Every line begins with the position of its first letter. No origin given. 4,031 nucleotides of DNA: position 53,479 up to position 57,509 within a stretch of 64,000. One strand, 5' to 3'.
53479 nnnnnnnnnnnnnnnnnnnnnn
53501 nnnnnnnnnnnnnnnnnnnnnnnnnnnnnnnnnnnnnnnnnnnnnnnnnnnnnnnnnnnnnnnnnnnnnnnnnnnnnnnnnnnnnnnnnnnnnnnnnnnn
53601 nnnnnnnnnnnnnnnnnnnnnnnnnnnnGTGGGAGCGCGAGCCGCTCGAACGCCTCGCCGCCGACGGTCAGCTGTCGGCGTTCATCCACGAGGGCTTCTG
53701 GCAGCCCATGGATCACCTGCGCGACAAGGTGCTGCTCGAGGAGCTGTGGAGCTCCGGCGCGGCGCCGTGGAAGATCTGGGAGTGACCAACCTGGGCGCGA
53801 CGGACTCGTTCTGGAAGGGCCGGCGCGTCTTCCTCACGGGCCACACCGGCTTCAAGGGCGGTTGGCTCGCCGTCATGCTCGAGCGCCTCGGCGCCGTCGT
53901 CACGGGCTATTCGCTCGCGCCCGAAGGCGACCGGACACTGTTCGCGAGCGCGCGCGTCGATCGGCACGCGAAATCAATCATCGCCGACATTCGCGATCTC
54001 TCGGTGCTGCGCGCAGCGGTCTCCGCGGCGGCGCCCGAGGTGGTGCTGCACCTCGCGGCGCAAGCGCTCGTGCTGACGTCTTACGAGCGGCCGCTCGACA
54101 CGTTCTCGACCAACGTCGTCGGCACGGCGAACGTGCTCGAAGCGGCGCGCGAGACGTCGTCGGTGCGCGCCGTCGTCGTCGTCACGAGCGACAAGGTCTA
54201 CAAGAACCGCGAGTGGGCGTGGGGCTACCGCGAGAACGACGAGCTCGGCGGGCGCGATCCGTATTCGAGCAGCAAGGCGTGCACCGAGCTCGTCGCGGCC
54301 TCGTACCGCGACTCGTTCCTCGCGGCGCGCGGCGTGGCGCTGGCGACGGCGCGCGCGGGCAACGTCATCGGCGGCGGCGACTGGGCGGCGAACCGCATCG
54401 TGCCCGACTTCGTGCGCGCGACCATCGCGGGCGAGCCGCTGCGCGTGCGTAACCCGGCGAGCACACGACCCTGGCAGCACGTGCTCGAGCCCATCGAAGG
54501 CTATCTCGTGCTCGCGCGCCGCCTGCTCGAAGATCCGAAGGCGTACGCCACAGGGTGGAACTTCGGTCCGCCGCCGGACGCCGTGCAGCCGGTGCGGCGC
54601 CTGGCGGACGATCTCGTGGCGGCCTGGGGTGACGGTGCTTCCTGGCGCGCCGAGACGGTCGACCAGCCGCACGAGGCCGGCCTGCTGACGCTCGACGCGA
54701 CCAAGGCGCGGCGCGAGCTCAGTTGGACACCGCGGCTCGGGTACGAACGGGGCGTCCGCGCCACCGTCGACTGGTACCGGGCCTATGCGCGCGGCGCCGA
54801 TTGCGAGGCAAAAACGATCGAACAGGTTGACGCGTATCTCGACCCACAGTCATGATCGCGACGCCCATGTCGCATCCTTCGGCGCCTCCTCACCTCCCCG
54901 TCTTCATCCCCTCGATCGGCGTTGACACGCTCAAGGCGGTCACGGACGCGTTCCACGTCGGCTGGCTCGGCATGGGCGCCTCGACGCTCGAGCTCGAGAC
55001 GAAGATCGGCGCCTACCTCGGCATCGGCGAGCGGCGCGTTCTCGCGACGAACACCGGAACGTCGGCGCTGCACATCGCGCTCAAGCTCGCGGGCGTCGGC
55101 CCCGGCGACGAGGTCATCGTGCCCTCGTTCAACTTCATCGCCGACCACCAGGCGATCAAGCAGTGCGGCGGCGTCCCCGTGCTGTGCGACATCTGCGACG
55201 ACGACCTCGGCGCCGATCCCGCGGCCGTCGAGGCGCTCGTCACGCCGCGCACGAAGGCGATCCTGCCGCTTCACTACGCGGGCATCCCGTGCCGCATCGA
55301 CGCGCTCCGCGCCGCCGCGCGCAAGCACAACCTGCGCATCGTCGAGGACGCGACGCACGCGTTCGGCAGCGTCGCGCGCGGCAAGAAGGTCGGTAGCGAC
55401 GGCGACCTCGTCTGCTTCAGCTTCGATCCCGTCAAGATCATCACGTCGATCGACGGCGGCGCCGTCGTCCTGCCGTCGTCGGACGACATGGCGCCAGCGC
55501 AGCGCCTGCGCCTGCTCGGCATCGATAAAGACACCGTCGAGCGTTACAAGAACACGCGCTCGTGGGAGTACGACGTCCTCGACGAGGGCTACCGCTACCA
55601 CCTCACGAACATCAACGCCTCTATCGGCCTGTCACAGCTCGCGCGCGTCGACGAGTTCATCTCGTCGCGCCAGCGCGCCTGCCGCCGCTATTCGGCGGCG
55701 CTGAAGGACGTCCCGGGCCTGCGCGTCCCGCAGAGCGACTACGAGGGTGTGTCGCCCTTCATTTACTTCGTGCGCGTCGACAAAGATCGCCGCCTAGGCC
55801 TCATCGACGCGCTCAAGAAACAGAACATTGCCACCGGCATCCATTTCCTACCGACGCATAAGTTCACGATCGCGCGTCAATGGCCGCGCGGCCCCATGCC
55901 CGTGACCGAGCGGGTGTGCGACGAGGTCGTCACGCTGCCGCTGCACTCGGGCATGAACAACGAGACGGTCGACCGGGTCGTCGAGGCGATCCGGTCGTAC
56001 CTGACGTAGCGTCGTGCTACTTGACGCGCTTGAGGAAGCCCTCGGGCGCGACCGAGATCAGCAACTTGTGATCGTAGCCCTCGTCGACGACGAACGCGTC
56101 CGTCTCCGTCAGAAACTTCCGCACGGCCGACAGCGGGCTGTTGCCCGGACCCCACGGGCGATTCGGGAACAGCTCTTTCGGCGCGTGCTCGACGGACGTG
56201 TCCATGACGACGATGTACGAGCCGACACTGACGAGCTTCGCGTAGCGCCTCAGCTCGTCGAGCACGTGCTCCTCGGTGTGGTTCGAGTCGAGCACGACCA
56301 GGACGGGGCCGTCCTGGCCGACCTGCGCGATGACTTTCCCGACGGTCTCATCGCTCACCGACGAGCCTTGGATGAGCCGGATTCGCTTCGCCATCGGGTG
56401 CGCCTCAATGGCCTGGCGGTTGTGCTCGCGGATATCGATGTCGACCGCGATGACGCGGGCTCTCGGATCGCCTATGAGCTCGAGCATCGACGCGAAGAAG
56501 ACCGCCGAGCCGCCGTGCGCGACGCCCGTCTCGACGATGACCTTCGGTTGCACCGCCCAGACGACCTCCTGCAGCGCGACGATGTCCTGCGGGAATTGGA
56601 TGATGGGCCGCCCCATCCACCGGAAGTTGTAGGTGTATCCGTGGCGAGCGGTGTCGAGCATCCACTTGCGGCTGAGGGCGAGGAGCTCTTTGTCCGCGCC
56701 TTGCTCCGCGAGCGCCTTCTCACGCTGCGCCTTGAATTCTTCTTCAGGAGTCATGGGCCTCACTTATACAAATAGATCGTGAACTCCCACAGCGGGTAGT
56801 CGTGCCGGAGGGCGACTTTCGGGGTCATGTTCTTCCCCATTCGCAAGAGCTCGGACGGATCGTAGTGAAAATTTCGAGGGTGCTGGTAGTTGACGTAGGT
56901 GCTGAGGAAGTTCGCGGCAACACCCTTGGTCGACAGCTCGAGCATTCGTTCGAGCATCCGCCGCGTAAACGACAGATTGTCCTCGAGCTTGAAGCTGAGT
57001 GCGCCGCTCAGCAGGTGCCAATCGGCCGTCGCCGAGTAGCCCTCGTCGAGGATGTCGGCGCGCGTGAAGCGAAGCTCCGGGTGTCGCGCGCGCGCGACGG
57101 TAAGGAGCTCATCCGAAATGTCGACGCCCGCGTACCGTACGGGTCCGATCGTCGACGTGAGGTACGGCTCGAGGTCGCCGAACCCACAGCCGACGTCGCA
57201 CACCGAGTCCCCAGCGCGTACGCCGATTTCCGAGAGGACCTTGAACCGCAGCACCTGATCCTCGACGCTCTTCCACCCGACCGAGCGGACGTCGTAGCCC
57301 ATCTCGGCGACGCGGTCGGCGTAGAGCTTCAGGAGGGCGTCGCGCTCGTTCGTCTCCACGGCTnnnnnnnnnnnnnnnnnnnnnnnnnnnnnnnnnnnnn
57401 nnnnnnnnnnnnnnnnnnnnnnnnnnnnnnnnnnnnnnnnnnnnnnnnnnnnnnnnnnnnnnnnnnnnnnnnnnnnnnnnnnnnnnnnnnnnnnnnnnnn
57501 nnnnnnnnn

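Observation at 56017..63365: Tightly coupled sugar-tailoring operon next to CDP-hexose and GDP-mannose genes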

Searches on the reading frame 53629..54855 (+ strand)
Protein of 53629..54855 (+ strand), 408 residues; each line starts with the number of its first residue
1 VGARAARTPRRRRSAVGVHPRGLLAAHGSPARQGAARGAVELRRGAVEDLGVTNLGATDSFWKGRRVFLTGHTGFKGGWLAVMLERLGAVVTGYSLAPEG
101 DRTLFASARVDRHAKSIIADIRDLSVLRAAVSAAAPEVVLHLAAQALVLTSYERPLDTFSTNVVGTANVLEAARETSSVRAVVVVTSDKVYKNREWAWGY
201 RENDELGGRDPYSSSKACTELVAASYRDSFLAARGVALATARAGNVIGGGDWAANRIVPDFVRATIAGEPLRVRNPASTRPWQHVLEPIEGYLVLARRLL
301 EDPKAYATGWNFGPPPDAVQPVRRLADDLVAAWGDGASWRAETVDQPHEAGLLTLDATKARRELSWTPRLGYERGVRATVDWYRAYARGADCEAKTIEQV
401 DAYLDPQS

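Call 5: search_protein_families(library=pfam, proteins=[window:53629-54855:+], max_evalue=0.01)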
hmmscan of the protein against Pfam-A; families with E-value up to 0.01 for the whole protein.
window:53629-54855:+ (408 aa): 6 families
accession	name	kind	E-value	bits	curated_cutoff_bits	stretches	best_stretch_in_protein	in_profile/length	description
PF16363.11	GDP_Man_Dehyd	-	1.1e-32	114.2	27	1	69-298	2-239/332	GDP-mannose 4,6 dehydratase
PF01370.27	Epimerase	-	1.4e-28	100.3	20.9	1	67-300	1-229/240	NAD dependent epimerase/dehydratase family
PF02719.21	Polysacc_synt_2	-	1.8e-15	57.4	20.2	1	107-283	49-204/293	Polysaccharide biosynthesis protein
PF04321.23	RmlD_sub_bind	-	3.8e-07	29.9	27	1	66-231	2-144/287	RmlD substrate binding domain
PF01073.25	3Beta_HSD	-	8.4e-07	28.7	22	1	111-235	44-169/280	3-beta hydroxysteroid dehydrogenase/isomerase family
PF07993.18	NAD_binding_4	-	1.2e-05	25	20.1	1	137-248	90-209/258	Male sterility protein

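Call 9: search_protein_families(library=ncbifam, proteins=[window:53629-54855:+], max_evalue=0.001)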
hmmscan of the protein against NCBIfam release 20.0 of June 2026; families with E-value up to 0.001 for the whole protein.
window:53629-54855:+ (408 aa): 19 families
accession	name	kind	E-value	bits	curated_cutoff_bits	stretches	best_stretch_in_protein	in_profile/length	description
TIGR02622.1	CDP_4_6_dhtase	equivalog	1.4e-140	468.5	278.45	1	61-403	1-351/352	CDP-glucose 4,6-dehydratase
TIGR01181.1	dTDP_gluc_dehyt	equivalog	3.6e-28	98.6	365.1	1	67-385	2-313/321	dTDP-glucose 4,6-dehydratase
TIGR04180.1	EDH_00030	hypoth_equivalog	1.6e-19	70.1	475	1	67-296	1-225/297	NAD-dependent 4,6-dehydratase LegB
NF007582.0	PRK10217.1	equivalog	6.7e-19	68.2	698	1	65-385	2-333/355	dTDP-glucose 4,6-dehydratase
TIGR01179.1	galE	equivalog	5.9e-17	61.5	262.3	1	67-383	2-325/332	UDP-glucose 4-epimerase GalE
NF007490.0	PRK10084.1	subfamily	1.5e-15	57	649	1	67-386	3-337/361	dTDP-glucose 4,6-dehydratase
TIGR01472.1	gmd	equivalog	1.2e-12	47.7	415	1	68-230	4-173/342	GDP-mannose 4,6-dehydratase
NF007956.0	PRK10675.1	subfamily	7.3e-10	38.5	394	1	66-222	2-159/338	UDP-glucose 4-epimerase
NF042422.1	oxyalk_red_OleD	equivalog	1.6e-09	37.6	580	1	66-268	2-187/329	2-alkyl-3-oxoalkanoate reductase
TIGR03466.1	HpnA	hypoth_equivalog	4.6e-09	35.6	367.65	1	66-189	2-115/327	hopanoid-associated sugar epimerase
TIGR04130.1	FnlA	equivalog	8.8e-09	34.7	730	1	114-280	54-197/337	UDP-N-acetylglucosamine 4,6-dehydratase/5-epimerase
NF043036.1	ErythonDh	equivalog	2.8e-08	33.3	325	1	66-271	2-207/321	D-erythronate dehydrogenase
TIGR01214.1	rmlD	equivalog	5.7e-08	32.2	224.05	1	103-243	32-155/285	dTDP-4-dehydrorhamnose reductase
NF011728.1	PRK15181.1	equivalog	9.8e-08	31.4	760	1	67-383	18-337/348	Vi polysaccharide biosynthesis UDP-N-acetylglucosaminuronic acid C-4 epimerase TviC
TIGR03589.1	PseB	equivalog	1.1e-07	31.1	407.75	1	65-190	5-128/324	UDP-N-acetylglucosamine 4,6-dehydratase (inverting)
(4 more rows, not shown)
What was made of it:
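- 53782..54855 (+): RfbG, CDP-glucose 4,6-dehydratase. The start is uncertain: GTG at 53782 gives a GTGA overlap, while the MAG annotation implies 53746. TIGR02622 468.5 bits against a cut-off of 278 (call 9).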

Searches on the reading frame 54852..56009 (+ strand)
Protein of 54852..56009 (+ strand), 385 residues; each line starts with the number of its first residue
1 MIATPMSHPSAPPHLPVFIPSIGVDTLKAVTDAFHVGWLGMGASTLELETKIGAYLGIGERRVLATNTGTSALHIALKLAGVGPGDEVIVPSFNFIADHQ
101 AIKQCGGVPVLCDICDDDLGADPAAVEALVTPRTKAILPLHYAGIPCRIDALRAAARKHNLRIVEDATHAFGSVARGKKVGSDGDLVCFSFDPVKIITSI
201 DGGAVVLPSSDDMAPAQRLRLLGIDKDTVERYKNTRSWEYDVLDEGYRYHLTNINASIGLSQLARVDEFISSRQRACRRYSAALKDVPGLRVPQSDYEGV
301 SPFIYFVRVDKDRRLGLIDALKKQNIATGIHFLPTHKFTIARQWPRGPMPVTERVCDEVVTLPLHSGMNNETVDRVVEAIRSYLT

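Call 5: search_protein_families(library=pfam, proteins=[window:54852-56009:+], max_evalue=0.01)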
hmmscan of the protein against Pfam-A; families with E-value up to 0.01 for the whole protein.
window:54852-56009:+ (385 aa): 2 families
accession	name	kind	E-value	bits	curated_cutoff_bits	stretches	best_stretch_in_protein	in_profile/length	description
PF01041.23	DegT_DnrJ_EryC1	-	2.2e-97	327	19.8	1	22-381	3-360/360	DegT/DnrJ/EryC1/StrS aminotransferase family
PF00155.27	Aminotran_1_2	-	0.0005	19.8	19.7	1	46-169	45-188/361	Aminotransferase class I and II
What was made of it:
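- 54852..56009 (+): DegT-family sugar C4-aminotransferase. Pfam DegT E 2e-97 (call 5).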

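Call 9: search_protein_families(library=ncbifam, proteins=[window:54852-56009:+], max_evalue=0.001)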
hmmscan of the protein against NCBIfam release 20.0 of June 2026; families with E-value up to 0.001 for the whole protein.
window:54852-56009:+ (385 aa): 18 families
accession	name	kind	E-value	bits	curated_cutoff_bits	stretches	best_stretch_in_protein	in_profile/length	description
NF008658.2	PRK11658.1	equivalog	9.4e-80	268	631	1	15-382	5-375/379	UDP-4-amino-4-deoxy-L-arabinose aminotransferase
TIGR03588.1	PseC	equivalog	1e-76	258.3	423.5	1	21-383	8-379/380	UDP-4-amino-4,6-dideoxy-N-acetyl-beta-L-altrosamine transaminase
NF008687.0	PRK11706.1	equivalog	2.5e-62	210.8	375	1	58-384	44-374/375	dTDP-4-amino-4,6-dideoxygalactose transaminase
TIGR04181.1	NHT_00031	hypoth_equivalog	1.1e-60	205.4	420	1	19-363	5-357/359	LegC family aminotransferase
TIGR04427.1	PLP_DesI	equivalog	2.5e-53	181.6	650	1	34-381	42-380/390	dTDP-4-dehydro-6-deoxyglucose aminotransferase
TIGR02379.1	ECA_wecE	subfamily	1e-48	166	434.85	1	20-384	7-375/376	dTDP-4-amino-4,6-dideoxy-D-glucose transaminase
NF011936.0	PRK15407.1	equivalog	3.6e-38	131.4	423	2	25-209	47-237/440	lipopolysaccharide biosynthesis protein RfbH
NF005816.0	PRK07682.1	equivalog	7.2e-08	31.4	620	1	60-138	90-168/390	aminotransferase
NF004975.0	PRK06348.1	equivalog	1.1e-06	27.9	549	1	58-138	87-167/384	pyridoxal phosphate-dependent aminotransferase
NF006488.0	PRK08912.1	equivalog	3e-06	26.4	498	1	61-138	88-164/387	aminotransferase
NF004770.0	PRK06108.1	subfamily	5.7e-06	25.4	422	1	59-167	95-210/396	pyridoxal phosphate-dependent aminotransferase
TIGR03947.1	viomycin_VioD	equivalog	8.8e-06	24.8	390.9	1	60-138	69-147/359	capreomycidine synthase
NF005817.0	PRK07683.1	equivalog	1.5e-05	23.9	575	1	60-142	89-169/387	aminotransferase A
NF004621.0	PRK05957.1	equivalog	1.5e-05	23.9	498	1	60-138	89-165/389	pyridoxal phosphate-dependent aminotransferase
NF005305.0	PRK06836.1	equivalog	2.2e-05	23.9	376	1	59-138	97-175/396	pyridoxal phosphate-dependent aminotransferase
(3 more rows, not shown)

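Call 39: search_solved_structures(query=window:54852-56009:+, max_evalue=1e-30)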
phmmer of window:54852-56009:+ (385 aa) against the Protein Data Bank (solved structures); distinct sequences matched with E-value up to 1e-30: 41.
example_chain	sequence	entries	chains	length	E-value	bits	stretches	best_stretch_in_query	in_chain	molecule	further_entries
4lc3_A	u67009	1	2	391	8.8e-66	225.6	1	8-381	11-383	Putative UDP-4-amino-4-deoxy-l-arabinose--oxoglutarate aminotransferase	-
1mdo_A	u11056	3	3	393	1e-62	215.5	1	14-381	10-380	ArnB aminotransferase | UDP-4-amino-4-deoxy-L-arabinose--oxoglutarate aminotransferase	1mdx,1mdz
8sng_A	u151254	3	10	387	1.6e-62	214.8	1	11-381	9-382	UDP-4-amino-4-deoxy-L-arabinose--oxoglutarate aminotransferase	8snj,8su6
4oca_A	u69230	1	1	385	6.7e-62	212.8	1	14-381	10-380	UDP-4-amino-4-deoxy-L-arabinose--oxoglutarate aminotransferase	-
3dr7_A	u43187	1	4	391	1.8e-59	204.8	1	7-382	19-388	Putative perosamine synthetase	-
3bn1_A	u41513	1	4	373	2.4e-59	204.4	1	8-382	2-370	Perosamine synthetase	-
5uid_A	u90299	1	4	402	1.1e-58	202.2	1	15-383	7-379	Aminotransferase TlmJ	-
3dr4_A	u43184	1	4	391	1.2e-58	202.1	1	7-382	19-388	Putative perosamine synthetase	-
6ewj_A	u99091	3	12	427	1.2e-46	162.6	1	14-381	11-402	Putative capsular polysaccharide biosynthesis protein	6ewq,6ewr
7b0d_A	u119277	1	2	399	2.6e-46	161.5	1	28-384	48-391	Glutamine--scyllo-inositol transaminase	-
2oga_A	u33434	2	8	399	2.7e-45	158.1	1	7-383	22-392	Transaminase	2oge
7b0m_AAA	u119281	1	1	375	1.6e-43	152.3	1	41-365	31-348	Sugar aminotransferase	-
3frk_A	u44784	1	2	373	2.8e-43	151.5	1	34-383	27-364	QdtB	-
4xau_A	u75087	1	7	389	1.9e-42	148.8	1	13-382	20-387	Putative aminotransferase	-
4zwv_A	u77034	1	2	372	3.2e-42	148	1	15-382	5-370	Putative aminotransferase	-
2po3_A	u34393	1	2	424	3.7e-41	144.5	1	34-381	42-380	4-dehydrase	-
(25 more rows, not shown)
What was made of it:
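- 54852..56009 (+): Best solved relatives are ArnB (4lc3, 1mdo, E 1e-66 to 1e-62) and perosamine synthetase (call 39).
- On DegT/DnrJ/EryC1 sugar aminotransferase (as opposed to an E1/ColD-type dehydratase): ArnB and perosamine synthetase at E 1e-66 to 1e-59 (call 39).
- Closest known: Arn pathway for lipid A modification. Same: DegT is ArnB-like (call 39).
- DegT's closest solved relatives are ArnB enzymes (call 39). DegT-fold dehydratases exist, and 2po3 "4-dehydrase" is among the weaker hits (call 39).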

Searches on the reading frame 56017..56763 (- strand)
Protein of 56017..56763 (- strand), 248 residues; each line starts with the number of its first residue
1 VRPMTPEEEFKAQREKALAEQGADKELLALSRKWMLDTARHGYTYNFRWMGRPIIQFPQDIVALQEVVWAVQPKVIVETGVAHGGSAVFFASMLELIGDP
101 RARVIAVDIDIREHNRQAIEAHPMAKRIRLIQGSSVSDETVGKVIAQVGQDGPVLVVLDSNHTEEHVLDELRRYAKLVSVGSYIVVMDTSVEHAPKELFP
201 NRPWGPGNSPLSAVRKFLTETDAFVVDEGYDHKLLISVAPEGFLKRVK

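Call 5: search_protein_families(library=pfam, proteins=[window:56017-56763:-], max_evalue=0.01)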
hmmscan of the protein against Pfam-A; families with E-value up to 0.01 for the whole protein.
window:56017-56763:- (248 aa): 3 families
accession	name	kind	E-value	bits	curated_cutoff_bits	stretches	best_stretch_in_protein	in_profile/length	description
PF04989.18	RMNT_CmcI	-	5.3e-85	284.8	23.2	1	42-247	2-206/206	Rhamnosyl O-methyltransferase/CmcI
PF13578.12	Methyltransf_24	-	7.9e-12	46.4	26.3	1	77-188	1-104/105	Methyltransferase domain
PF05711.17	TylF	-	0.0047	16.6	23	0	63-108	82-127/264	Macrocin-O-methyltransferase (TylF)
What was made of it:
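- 56017..56754 (-): CmcI/rhamnosyl-O-methyltransferase-family methyltransferase. The alternative start is GTG at 56763. Pfam RMNT_CmcI E 5e-85 (call 5).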

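Call 9: search_protein_families(library=ncbifam, proteins=[window:56017-56763:-], max_evalue=0.001)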
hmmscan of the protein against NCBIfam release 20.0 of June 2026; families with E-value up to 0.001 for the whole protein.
window:56017-56763:- (248 aa): 1 family
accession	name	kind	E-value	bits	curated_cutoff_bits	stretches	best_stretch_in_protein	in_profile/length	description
NF045824.1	RhmsylMtase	equivalog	1.2e-29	103.4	400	1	33-246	24-225/226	rhamnosyl O-methyltransferase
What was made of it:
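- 56017..56754 (-): NCBIfam rhamnosyl O-MT scores 103 bits, below its cut-off (call 9).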

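Call 41: search_solved_structures(query=window:56017-56754:-, max_evalue=0.001)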
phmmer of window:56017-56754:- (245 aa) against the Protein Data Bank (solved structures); distinct sequences matched with E-value up to 0.001: 2.
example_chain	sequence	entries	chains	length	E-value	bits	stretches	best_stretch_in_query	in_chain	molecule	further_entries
2bm8_A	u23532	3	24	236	1.1e-07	34.7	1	42-185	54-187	CEPHALOSPORIN HYDROXYLASE CMCI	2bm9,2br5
2br3_A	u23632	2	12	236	1.2e-07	34.6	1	42-185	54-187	CEPHALOSPORIN HYDROXYLASE CMCI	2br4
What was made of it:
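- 56017..56754 (-): Only CmcI matches in the PDB, E 1e-7 (call 41).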

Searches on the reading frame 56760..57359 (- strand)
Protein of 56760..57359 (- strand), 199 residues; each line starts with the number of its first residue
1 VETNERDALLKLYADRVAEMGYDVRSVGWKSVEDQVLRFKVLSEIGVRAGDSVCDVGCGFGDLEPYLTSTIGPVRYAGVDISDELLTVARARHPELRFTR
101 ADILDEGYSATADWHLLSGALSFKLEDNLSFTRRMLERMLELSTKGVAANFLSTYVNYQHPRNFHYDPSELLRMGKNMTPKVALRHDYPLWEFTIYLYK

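Call 5: search_protein_families(library=pfam, proteins=[window:56760-57359:-], max_evalue=0.01)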
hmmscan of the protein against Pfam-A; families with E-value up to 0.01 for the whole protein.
window:56760-57359:- (199 aa): 7 families
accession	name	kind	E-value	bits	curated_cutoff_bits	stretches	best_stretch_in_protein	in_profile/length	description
PF13649.12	Methyltransf_25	-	3.9e-08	34.3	27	1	53-125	1-77/97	Methyltransferase domain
PF13847.12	Methyltransf_31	-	2e-07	31.2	27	1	49-147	3-105/145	Methyltransferase domain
PF08242.18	Methyltransf_12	-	1.7e-05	25.9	30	1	55-105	2-52/98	Methyltransferase domain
PF08241.18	Methyltransf_11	-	4.7e-05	24.4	21.2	1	55-124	2-73/95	Methyltransferase domain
PF01209.24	Ubie_methyltran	-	0.00072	19.4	20.1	1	38-99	36-98/233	ubiE/COQ5 methyltransferase family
PF13489.12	Methyltransf_23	-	0.00095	19.4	27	1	48-89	21-60/164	Methyltransferase domain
PF02353.26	CMAS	-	0.0035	17.1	27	1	41-99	54-111/273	Mycolic acid cyclopropane synthetase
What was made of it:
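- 56760..57359 (-): Small class-I SAM methyltransferase (199 aa) of unknown substrate. Methyltransf_25 and _31 (call 5).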

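Call 9: search_protein_families(library=ncbifam, proteins=[window:56760-57359:-], max_evalue=0.001)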
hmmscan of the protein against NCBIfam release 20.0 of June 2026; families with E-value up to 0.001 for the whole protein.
window:56760-57359:- (199 aa): 18 families
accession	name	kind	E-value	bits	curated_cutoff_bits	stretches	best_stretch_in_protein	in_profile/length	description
NF002463.0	PRK01683.1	equivalog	5.6e-08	32.7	297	1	41-138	23-119/258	trans-aconitate 2-methyltransferase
NF001244.0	PRK00216.1-5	equivalog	1.6e-06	27.6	216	1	34-101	33-107/236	bifunctional demethylmenaquinone methyltransferase/2-methoxy-6-polyprenyl-1,4-benzoquinol methylase UbiE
NF045825.1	FAmtase_mtf2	equivalog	6.4e-06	25.6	400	1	49-103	58-114/248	fatty-acid O-methyltransferase Mtf2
NF045667.1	MTase_DVU1556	equivalog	6.8e-06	25.7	155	1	41-102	14-74/213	DVU_1556 family methyltransferase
TIGR01934.1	MenG_MenH_UbiE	subfamily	8e-06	25.3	158.35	1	35-98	25-87/223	ubiquinone/menaquinone biosynthesis methyltransferase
NF008686.0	PRK11705.1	equivalog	1.4e-05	24.3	400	1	42-96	160-213/383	cyclopropane fatty acyl phospholipid synthase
NF010703.0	PRK14103.1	equivalog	1.9e-05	24.2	320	1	40-108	20-86/256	trans-aconitate 2-methyltransferase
NF001243.0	PRK00216.1-4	equivalog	3e-05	23.5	235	1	35-103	33-102/237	demethylmenaquinone methyltransferase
NF045823.1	PthPhpthDimycoMt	equivalog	3.7e-05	23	300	1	49-102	66-121/256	phthiotriol/phenolphthiotriol dimycocerosates methyltransferase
NF053839.1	CPFASynBruc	equivalog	5.9e-05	22.2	600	1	44-94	169-218/410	cyclopropane fatty acid synthase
TIGR02752.1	MenG_heptapren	equivalog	6.8e-05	22.5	419.85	1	37-102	33-99/231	demethylmenaquinone methyltransferase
NF043040.1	corrin_prot_MT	hypoth_equivalog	9.6e-05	21.9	180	1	47-97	39-87/216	corrinoid protein-associated methyltransferase CpaM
NF000058.2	Erm41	exception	0.0001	22.2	350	1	25-103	8-78/173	23S rRNA (adenine(2058)-N(6))-methyltransferase Erm(41)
NF000468.1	Erm37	exception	0.00017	21.6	350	1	20-102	4-83/179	23S rRNA (adenine(2058)-N(6))-methyltransferase Erm(37)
TIGR02021.1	BchM-ChlM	equivalog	0.00022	20.7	158.9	1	34-95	42-98/218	magnesium protoporphyrin IX methyltransferase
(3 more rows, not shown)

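Call 51: search_solved_structures(query=window:56760-57359:-, max_evalue=1)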
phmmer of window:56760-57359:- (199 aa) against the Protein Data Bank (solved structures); distinct sequences matched with E-value up to 1: 54.
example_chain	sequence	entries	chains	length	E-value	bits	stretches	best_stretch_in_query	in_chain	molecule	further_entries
5m58_A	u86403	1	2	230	5.8e-05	26.2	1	41-92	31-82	C-methyltransferase CouO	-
5mgz_A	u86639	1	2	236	0.00019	24.5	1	42-93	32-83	8-demethylnovobiocic acid C(8)-methyltransferase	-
4mwz_A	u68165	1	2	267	0.00027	24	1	37-109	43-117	Phosphoethanolamine N-methyltransferase, putative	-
4iv0_A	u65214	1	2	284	0.00029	23.9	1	37-109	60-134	Phosphoethanolamine N-methyltransferase, putative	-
3dh0_A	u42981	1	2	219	0.00041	23.4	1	40-104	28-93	SAM dependent methyltransferase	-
3bus_A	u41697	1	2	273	0.00066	22.7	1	31-94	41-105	Methyltransferase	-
2p35_A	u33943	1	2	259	0.0012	21.9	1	52-143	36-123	Trans-aconitate 2-methyltransferase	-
1ri1_A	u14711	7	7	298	0.0013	21.7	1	44-99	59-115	mRNA CAPPING ENZYME | mRNA cap guanine-N7 methyltransferase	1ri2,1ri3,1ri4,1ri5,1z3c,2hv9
5je3_A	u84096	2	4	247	0.0023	21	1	41-137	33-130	Methyl transferase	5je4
5jdz_A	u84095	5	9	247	0.0025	20.8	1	41-137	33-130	Methyl transferase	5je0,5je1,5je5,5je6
5jdy_A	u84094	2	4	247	0.0025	20.8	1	41-137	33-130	Methyl transferase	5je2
5wp5_A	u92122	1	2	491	0.0044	20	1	42-94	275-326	Phosphomethylethanolamine N-methyltransferase 2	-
5f8c_A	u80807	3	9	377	0.0067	19.4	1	47-91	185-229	Methyltransferase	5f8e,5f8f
3bxo_A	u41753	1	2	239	0.011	18.8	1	50-105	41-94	N,N-dimethyltransferase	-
5wp4_A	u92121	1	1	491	0.012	18.6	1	42-92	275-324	Phosphoethanolamine N-methyltransferase 1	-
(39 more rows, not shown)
